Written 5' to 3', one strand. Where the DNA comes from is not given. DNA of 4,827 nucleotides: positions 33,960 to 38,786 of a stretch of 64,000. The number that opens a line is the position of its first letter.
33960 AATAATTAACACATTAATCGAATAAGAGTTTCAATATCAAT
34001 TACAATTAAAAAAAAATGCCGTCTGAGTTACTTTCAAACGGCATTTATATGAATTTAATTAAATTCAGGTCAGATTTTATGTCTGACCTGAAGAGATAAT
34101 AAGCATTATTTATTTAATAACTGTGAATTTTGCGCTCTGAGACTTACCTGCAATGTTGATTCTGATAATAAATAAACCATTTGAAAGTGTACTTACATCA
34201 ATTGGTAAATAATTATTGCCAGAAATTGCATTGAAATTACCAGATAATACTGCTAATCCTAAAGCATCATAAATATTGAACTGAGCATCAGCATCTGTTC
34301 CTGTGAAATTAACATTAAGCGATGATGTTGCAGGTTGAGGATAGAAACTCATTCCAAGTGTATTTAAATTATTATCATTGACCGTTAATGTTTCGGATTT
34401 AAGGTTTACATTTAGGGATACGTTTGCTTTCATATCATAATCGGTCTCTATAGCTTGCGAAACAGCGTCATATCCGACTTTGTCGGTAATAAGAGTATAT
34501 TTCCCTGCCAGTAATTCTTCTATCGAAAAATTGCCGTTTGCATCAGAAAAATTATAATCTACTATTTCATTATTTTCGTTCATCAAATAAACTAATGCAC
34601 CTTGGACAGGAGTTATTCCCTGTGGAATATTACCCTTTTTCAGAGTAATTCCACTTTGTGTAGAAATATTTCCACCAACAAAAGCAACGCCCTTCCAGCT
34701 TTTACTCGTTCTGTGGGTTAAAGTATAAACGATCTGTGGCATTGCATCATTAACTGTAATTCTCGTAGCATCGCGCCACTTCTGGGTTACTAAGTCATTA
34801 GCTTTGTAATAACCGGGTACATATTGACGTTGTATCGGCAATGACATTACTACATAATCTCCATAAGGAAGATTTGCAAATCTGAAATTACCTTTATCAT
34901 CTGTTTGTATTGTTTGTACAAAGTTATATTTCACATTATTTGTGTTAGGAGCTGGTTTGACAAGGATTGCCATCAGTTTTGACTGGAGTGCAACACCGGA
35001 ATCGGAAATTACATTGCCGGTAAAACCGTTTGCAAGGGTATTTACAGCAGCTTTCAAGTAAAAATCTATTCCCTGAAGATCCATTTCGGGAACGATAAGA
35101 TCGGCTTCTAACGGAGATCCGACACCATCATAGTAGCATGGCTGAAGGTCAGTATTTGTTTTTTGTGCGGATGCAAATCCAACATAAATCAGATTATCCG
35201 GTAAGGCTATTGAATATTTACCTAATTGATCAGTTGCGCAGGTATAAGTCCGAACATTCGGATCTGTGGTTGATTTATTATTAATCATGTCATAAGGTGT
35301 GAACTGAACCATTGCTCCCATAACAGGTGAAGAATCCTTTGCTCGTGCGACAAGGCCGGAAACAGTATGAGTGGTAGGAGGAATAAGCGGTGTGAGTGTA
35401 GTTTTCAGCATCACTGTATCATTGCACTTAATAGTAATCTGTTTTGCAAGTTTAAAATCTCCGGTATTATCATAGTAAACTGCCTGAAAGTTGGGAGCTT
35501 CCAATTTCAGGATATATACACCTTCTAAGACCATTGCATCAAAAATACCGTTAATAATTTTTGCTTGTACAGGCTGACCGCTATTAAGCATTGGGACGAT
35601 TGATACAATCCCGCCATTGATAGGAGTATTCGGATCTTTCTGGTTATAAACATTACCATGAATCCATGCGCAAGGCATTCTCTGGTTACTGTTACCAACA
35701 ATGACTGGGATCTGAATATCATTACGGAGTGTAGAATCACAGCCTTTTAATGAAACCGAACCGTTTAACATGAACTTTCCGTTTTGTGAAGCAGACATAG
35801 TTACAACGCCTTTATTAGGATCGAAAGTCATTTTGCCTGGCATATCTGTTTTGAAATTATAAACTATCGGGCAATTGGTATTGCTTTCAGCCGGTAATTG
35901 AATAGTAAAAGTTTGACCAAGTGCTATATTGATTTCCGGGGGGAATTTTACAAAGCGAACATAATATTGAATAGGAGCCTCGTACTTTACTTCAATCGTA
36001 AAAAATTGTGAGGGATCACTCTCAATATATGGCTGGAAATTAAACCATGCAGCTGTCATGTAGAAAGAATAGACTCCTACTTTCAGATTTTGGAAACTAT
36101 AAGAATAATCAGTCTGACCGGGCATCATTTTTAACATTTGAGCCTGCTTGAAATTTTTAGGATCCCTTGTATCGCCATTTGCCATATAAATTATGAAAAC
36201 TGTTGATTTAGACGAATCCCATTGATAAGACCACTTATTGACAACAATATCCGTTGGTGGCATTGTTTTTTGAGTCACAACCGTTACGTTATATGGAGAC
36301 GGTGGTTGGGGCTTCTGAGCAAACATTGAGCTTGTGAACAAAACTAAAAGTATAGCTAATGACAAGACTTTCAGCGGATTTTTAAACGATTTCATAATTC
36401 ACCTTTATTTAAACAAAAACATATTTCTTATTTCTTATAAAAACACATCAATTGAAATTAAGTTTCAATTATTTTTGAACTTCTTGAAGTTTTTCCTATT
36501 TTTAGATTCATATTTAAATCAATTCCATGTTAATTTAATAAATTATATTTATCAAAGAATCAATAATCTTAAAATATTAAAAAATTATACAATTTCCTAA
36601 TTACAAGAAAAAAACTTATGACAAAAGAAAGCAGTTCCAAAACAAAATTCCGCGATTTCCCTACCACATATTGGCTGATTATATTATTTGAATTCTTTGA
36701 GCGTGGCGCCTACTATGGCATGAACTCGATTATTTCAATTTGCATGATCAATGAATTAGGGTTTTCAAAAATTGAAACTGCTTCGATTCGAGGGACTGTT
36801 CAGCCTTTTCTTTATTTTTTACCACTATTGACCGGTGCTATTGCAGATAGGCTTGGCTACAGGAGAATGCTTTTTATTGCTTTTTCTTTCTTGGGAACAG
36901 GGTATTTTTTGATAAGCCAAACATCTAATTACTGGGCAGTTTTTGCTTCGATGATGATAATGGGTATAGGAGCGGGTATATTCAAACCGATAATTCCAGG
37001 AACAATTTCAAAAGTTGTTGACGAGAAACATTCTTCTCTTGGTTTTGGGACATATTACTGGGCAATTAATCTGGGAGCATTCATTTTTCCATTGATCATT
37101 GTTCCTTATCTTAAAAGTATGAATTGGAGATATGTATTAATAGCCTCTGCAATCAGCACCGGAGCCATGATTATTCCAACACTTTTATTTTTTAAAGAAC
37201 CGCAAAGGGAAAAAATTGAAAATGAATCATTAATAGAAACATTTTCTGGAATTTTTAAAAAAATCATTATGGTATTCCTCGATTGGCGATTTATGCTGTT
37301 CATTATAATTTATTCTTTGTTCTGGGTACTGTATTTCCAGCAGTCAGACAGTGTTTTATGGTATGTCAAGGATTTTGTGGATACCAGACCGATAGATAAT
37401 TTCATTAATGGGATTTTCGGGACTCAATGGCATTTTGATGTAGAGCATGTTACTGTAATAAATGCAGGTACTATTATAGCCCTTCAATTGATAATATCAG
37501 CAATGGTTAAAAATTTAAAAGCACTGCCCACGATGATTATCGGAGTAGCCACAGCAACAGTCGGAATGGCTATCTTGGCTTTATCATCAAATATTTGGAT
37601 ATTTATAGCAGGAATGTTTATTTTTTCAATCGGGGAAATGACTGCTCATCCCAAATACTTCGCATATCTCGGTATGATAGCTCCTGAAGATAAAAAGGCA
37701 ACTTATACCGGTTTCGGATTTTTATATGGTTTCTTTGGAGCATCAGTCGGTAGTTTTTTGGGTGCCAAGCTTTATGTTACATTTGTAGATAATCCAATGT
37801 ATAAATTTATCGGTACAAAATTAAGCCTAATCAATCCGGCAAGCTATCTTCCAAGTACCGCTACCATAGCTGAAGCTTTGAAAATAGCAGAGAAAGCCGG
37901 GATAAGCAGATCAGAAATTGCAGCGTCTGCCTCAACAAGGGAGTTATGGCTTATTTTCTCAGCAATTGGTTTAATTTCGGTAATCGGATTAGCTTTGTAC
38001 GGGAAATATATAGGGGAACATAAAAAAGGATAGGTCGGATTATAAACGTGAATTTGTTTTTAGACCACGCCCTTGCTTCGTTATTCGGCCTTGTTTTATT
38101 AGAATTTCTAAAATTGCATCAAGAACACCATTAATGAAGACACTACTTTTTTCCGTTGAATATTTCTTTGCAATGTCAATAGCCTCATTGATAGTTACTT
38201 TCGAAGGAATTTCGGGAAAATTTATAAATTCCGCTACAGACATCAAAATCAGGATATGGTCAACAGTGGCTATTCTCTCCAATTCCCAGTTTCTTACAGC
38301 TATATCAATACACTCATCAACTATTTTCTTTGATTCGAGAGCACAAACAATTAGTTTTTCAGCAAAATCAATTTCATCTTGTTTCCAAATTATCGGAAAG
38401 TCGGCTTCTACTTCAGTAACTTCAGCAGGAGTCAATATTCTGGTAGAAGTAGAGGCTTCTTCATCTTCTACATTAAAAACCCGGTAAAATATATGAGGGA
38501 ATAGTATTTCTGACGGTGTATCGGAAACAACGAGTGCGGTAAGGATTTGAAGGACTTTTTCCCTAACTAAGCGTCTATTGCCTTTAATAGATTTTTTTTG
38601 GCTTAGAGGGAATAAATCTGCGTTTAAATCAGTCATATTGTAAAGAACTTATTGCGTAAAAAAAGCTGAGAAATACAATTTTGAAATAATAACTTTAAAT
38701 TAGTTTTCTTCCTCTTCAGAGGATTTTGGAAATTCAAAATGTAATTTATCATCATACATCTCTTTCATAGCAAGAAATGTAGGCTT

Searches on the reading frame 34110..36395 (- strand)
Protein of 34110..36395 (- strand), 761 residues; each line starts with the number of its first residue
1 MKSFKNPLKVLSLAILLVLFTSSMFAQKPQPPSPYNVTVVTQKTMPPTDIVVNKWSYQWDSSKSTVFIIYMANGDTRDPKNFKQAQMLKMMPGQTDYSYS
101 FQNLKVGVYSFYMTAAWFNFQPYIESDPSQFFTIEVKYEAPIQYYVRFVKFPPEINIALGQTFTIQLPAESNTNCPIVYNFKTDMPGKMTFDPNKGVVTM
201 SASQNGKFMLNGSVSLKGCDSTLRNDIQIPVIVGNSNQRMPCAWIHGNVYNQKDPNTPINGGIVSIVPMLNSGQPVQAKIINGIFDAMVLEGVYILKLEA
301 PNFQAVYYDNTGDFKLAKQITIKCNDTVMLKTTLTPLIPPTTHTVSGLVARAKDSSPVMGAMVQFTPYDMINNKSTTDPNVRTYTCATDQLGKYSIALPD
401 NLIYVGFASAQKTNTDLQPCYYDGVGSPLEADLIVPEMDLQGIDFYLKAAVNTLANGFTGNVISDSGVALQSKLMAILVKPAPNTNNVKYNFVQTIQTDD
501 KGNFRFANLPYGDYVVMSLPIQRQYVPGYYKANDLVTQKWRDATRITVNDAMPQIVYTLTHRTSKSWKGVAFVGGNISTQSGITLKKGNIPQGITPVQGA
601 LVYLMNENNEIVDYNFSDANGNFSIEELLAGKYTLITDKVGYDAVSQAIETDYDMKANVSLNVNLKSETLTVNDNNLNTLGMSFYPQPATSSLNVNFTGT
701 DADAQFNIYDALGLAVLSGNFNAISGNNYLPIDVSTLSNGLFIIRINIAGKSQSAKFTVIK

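Call 62: search_protein_families(library=pfam, proteins=[window:34110-36395:-], max_evalue=0.00001)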
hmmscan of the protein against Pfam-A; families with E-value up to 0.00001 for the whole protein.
window:34110-36395:- (761 aa): 6 families
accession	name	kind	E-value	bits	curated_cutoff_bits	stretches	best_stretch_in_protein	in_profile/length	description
PF13620.12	CarboxypepD_reg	-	3.7e-18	66.1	32.3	1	595-658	12-76/82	Carboxypeptidase regulatory-like domain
PF13715.12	CarbopepD_reg_2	-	2.2e-12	47.2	32.2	1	595-671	12-82/88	CarboxypepD_reg-like domain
PF17802.7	SpaA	-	4.5e-09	36.8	23.1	0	488-516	31-56/91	Prealbumin-like fold domain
PF18962.6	Por_Secre_tail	-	5e-09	36.8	27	1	685-759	2-75/75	Secretion system C-terminal sorting domain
PF17210.9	SdrD_B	-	7.9e-09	36.1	29.7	0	592-677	19-106/112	SdrD B-like domain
PF23193.1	NOMO_3rd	-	1.8e-07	31.6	27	0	482-518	48-84/120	NOMO third transthyretin-like domain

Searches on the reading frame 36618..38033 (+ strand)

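Call 62: search_protein_families(library=pfam, proteins=[window:36618-38033:+], max_evalue=0.00001)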
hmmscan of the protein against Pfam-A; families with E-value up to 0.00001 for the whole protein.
window:36618-38033:+ (471 aa): 3 families
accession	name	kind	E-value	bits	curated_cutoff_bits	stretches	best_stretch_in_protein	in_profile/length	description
PF07690.21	MFS_1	-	1.6e-34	119.9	33.4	2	26-378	6-346/347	Major Facilitator Superfamily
PF00083.30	Sugar_tr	-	1.3e-08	34.6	22.3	1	70-188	64-188/452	Sugar (and other) transporter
PF00854.27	PTR2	-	4.9e-08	32.7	27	1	101-192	22-119/392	POT family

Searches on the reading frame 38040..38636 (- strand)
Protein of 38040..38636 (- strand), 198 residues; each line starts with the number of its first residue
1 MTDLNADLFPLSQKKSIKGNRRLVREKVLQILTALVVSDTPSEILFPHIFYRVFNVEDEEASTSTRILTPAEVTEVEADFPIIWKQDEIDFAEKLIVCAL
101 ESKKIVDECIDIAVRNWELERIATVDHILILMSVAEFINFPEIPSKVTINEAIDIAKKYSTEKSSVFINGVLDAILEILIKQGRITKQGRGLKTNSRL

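Call 62: search_protein_families(library=pfam, proteins=[window:38040-38636:-], max_evalue=0.00001)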
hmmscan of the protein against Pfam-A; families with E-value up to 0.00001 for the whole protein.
window:38040-38636:- (198 aa): 1 family
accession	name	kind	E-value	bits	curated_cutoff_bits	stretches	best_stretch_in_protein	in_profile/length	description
PF01029.23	NusB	-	1.8e-22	80.6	23.1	1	85-176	41-132/133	NusB family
